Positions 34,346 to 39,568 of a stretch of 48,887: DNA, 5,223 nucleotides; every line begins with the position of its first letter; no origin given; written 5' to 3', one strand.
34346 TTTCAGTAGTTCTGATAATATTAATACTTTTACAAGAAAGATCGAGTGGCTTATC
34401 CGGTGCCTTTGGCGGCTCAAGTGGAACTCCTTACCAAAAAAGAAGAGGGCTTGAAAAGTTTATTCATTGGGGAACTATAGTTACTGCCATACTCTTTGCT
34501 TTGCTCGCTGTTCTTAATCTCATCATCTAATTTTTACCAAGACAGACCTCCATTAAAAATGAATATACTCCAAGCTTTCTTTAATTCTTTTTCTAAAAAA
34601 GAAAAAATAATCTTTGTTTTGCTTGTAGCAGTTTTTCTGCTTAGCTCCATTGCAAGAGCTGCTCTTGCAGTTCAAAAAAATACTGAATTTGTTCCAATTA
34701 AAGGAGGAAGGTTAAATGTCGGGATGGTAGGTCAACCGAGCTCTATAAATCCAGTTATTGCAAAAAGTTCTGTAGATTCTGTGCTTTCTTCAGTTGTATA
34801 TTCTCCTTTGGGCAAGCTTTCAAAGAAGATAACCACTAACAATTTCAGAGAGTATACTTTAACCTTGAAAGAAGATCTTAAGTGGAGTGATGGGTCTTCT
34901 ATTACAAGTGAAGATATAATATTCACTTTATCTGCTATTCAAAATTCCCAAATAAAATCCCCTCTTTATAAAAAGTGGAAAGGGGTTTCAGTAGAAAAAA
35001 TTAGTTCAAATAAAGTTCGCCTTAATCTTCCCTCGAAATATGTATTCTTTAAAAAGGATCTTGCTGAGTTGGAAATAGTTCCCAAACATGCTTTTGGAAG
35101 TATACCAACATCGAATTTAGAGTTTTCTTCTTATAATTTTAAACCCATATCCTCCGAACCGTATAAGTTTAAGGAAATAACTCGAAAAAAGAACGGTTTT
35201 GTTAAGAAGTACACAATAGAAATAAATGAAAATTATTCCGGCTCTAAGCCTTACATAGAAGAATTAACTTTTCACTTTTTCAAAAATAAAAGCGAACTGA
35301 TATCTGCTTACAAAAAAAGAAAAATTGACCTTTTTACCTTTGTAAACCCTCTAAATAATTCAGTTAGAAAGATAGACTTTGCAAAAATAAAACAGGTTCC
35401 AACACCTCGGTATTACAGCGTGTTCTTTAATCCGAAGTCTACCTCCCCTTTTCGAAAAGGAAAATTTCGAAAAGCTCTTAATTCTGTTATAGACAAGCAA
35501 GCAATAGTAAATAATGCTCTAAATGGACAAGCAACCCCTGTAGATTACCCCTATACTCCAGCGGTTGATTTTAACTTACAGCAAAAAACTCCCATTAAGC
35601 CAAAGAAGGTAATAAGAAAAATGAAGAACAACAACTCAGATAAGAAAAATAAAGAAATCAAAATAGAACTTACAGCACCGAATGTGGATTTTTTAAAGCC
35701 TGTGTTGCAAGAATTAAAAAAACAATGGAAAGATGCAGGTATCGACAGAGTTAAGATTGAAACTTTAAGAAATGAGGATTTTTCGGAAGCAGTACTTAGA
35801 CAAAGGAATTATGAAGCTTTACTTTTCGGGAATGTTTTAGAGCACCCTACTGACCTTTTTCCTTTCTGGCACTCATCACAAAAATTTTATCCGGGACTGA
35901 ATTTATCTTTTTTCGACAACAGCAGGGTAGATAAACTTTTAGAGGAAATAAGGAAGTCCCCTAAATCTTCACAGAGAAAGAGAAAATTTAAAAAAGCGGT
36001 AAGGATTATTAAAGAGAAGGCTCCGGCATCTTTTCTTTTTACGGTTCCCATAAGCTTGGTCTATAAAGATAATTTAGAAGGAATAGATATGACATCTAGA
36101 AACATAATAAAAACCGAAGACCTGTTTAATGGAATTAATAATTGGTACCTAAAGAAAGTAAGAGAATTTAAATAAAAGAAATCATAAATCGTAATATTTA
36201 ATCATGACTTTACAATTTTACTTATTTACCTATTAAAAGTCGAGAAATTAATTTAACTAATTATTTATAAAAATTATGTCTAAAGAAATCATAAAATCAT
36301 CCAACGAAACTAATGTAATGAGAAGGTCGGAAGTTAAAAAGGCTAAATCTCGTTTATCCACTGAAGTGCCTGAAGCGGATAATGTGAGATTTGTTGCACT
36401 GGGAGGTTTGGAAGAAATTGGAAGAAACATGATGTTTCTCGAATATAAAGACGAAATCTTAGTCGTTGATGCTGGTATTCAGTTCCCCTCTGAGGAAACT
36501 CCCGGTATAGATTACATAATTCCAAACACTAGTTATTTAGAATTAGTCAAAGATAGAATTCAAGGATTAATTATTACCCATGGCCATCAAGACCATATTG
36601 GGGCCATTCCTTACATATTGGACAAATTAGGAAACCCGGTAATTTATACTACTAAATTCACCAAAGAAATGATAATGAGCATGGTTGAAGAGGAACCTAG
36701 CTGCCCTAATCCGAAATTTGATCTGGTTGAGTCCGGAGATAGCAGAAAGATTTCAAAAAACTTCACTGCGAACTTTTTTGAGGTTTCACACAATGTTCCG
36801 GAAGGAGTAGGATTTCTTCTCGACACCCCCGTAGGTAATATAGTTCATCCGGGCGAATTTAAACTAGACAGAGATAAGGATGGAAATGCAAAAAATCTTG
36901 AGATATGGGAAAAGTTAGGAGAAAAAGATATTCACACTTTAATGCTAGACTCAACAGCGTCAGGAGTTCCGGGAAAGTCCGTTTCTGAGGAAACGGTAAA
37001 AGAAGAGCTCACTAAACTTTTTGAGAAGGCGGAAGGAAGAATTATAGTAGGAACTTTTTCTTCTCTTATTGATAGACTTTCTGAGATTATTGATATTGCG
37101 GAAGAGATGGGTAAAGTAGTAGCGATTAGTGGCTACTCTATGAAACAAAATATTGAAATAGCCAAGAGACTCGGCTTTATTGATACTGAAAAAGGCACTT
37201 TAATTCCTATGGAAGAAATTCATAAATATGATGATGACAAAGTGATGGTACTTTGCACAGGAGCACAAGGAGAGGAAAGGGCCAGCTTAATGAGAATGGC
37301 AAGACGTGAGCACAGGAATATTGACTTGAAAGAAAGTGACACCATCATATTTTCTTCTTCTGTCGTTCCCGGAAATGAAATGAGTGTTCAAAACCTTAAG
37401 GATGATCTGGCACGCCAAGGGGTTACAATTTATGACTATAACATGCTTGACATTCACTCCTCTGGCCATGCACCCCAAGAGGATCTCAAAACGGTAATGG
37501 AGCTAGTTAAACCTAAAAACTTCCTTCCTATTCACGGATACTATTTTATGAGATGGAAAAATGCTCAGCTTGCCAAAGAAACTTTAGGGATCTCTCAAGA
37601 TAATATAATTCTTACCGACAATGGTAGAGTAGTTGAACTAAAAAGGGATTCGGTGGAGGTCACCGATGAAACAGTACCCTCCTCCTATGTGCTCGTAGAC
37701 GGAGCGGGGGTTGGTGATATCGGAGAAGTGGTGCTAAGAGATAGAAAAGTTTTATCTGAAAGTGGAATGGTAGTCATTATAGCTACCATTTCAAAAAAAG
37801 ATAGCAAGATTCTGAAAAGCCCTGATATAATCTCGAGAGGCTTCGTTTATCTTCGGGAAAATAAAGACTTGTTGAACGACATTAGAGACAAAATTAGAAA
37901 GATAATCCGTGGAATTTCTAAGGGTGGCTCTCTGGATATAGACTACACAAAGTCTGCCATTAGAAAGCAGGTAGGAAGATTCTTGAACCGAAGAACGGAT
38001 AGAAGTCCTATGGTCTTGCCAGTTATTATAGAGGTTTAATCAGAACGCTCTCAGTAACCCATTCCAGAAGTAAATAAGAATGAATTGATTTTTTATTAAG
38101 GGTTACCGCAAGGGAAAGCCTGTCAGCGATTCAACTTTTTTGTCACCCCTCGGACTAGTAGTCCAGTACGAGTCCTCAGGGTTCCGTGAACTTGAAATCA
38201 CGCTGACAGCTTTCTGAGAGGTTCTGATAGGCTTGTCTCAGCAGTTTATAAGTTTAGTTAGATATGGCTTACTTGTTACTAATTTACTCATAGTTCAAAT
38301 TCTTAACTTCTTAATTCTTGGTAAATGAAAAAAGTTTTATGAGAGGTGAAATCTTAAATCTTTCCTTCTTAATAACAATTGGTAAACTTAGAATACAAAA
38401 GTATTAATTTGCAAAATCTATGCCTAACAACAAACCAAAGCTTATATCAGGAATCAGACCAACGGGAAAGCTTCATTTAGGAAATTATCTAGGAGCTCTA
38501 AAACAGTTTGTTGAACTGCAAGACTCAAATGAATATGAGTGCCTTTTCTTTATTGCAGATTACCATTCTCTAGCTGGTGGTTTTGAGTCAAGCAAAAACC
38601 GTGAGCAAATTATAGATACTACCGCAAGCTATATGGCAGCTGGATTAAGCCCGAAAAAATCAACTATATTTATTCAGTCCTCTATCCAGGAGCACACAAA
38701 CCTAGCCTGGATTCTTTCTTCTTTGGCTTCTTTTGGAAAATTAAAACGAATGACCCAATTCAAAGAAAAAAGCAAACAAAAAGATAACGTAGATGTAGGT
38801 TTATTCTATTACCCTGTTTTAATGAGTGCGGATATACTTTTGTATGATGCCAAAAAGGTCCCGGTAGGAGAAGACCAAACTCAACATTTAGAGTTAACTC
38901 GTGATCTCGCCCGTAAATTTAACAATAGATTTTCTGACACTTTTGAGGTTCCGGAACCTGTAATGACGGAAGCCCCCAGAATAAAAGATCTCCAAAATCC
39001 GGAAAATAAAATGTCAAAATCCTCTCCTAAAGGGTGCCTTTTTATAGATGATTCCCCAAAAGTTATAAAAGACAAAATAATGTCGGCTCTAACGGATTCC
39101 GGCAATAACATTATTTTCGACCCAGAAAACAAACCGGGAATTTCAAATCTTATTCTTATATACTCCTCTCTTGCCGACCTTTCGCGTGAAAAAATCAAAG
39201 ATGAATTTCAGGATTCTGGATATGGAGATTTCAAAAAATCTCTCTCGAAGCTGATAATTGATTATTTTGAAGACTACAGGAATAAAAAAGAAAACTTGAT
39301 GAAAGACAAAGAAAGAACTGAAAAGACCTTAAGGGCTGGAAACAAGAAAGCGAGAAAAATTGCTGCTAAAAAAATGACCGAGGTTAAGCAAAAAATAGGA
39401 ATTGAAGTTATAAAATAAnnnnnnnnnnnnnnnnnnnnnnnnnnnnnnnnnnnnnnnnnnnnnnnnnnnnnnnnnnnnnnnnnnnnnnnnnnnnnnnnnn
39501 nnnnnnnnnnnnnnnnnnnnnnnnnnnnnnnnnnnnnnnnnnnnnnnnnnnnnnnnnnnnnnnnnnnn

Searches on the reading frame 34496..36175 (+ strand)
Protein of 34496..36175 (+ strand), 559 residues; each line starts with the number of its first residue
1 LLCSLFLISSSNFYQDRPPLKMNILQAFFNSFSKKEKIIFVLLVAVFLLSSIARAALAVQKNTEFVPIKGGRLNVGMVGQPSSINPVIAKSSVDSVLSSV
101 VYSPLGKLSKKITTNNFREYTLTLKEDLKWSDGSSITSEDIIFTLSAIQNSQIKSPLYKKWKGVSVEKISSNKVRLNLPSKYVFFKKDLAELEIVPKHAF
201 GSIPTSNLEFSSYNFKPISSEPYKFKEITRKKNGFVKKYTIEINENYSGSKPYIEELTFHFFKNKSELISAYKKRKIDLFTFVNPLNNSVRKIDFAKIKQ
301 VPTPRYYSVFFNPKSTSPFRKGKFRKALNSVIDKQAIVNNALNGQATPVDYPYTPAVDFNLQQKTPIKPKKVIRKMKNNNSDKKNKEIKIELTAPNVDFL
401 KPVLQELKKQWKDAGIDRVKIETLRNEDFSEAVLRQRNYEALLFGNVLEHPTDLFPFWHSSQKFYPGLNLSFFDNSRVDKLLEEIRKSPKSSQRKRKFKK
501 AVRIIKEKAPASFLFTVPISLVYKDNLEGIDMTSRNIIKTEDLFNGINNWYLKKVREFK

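Call 10: search_protein_families(library=pfam, proteins=[window:34496-36175:+], max_evalue=0.0001)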
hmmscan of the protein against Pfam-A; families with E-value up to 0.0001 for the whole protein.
window:34496-36175:+ (559 aa): 1 family
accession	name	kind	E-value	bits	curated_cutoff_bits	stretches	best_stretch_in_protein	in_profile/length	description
PF00496.27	SBP_bac_5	-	2.6e-48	165.4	32.4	1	114-459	13-359/368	Bacterial extracellular solute-binding proteins, family 5 Middle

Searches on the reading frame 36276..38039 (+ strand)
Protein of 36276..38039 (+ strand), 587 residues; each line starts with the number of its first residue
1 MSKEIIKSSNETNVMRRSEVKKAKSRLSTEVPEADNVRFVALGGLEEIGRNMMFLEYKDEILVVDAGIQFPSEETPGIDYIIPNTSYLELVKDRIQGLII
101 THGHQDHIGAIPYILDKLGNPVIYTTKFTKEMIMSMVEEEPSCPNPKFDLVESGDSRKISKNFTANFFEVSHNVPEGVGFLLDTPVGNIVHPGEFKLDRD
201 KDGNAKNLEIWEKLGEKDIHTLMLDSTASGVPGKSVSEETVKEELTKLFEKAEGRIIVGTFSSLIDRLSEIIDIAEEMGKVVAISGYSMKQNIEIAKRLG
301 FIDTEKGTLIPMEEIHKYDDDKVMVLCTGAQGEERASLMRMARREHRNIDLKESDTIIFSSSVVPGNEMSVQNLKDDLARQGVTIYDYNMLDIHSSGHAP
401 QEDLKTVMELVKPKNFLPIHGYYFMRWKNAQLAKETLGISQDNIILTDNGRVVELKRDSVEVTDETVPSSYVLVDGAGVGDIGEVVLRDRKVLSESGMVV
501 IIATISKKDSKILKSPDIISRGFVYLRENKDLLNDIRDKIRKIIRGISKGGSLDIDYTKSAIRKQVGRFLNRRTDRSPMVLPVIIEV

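Call 10: search_protein_families(library=pfam, proteins=[window:36276-38039:+], max_evalue=0.0001)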
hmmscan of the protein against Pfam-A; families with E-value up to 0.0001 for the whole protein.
window:36276-38039:+ (587 aa): 5 families
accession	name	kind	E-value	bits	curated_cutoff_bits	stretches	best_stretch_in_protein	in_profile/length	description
PF22505.1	RNase_J_b_CASP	-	5.3e-43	146.2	27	1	253-377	1-125/126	Ribonuclease J, beta-CASP domain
PF17770.6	RNase_J_C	-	3.1e-30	105.6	23.8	1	486-587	1-102/102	Ribonuclease J C-terminal domain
PF00753.33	Lactamase_B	-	1.9e-09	38.2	22.7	1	50-143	6-92/196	Metallo-beta-lactamase superfamily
PF07521.17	RMMBL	-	1.2e-07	32.1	21.6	1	393-435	11-54/63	Zn-dependent metallo-hydrolase RNA specificity domain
PF12706.13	Lactamase_B_2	-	1.1e-05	25.6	27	0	91-197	25-145/200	Beta-lactamase superfamily domain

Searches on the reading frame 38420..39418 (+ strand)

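Call 11: search_protein_families(library=pfam, proteins=[window:38420-39418:+], max_evalue=0.0001)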
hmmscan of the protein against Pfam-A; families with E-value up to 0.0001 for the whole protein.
window:38420-39418:+ (332 aa): 1 family
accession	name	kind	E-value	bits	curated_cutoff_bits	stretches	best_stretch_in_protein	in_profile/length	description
PF00579.31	tRNA-synt_1b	-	1.6e-74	251.3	21.1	1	3-283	3-291/292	tRNA synthetases class I (W and Y)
